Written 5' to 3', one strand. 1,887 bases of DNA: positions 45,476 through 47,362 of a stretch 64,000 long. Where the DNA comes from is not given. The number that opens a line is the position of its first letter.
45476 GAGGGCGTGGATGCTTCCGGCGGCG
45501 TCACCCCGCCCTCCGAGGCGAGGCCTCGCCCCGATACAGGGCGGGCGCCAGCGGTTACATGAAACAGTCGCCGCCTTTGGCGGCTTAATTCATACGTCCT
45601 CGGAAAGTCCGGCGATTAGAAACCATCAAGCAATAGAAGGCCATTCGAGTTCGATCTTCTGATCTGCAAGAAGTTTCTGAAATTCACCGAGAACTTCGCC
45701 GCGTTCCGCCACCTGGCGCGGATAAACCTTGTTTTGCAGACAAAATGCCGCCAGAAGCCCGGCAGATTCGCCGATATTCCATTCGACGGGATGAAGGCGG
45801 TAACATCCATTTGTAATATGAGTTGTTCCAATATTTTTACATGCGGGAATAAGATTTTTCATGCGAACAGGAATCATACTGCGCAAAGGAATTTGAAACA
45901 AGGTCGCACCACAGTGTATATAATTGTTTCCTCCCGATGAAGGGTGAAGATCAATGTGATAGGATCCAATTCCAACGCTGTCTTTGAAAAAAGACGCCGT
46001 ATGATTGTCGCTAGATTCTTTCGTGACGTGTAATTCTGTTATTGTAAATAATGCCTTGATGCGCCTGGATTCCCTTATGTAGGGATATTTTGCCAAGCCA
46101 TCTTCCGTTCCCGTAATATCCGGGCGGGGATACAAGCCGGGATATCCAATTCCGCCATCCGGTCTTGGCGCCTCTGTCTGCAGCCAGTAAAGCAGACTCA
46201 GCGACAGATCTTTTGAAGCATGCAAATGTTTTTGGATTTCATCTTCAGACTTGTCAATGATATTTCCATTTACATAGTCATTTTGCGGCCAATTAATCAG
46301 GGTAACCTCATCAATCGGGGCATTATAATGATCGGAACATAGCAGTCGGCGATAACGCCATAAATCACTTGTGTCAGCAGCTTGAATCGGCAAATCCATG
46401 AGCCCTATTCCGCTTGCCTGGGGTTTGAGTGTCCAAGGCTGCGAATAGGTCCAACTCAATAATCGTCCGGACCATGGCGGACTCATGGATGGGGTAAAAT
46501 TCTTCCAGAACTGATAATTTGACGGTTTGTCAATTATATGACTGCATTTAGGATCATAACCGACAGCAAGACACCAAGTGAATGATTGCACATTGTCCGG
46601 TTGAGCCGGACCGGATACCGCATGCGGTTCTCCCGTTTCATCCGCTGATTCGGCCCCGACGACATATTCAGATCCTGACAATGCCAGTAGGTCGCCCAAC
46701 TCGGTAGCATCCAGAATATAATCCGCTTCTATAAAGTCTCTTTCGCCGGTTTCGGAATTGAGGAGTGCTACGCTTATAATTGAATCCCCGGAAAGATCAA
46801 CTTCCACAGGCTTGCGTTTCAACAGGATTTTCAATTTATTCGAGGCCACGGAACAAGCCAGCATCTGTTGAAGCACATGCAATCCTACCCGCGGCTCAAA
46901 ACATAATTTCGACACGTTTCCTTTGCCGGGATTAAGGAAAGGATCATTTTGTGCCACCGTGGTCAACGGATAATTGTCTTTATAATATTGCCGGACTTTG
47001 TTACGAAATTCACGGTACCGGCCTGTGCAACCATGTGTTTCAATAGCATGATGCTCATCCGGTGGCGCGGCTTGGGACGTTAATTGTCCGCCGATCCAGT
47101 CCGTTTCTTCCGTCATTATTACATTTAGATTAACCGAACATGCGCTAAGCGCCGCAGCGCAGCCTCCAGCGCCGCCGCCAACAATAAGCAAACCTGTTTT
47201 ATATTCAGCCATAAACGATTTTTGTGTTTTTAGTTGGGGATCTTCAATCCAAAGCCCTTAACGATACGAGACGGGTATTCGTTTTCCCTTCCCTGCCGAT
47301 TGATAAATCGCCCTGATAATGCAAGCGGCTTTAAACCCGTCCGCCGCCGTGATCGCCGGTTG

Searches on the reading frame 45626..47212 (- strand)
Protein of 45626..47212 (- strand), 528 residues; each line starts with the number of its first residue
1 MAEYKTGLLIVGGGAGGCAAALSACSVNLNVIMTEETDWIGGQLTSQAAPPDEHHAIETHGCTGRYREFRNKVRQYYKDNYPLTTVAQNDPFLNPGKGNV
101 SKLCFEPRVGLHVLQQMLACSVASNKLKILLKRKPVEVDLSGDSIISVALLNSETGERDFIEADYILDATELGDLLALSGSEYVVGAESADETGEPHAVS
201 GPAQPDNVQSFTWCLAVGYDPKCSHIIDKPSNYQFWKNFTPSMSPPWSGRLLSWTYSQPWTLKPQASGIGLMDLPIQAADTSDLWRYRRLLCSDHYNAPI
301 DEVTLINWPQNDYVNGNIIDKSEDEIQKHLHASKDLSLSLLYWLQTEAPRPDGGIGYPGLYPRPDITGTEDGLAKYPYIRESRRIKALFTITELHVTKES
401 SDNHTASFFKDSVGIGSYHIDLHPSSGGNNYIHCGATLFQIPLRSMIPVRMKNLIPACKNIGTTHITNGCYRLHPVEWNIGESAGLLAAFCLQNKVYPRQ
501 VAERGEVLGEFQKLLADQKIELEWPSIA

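Call 67: search_protein_families(library=pfam, proteins=[window:45626-47212:-], max_evalue=0.00001)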
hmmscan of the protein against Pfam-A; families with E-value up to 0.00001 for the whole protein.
window:45626-47212:- (528 aa): 1 family
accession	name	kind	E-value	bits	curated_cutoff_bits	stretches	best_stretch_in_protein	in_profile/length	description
PF12831.13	FAD_oxidored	-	3.5e-96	323.5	27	1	8-513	2-414/416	FAD dependent oxidoreductase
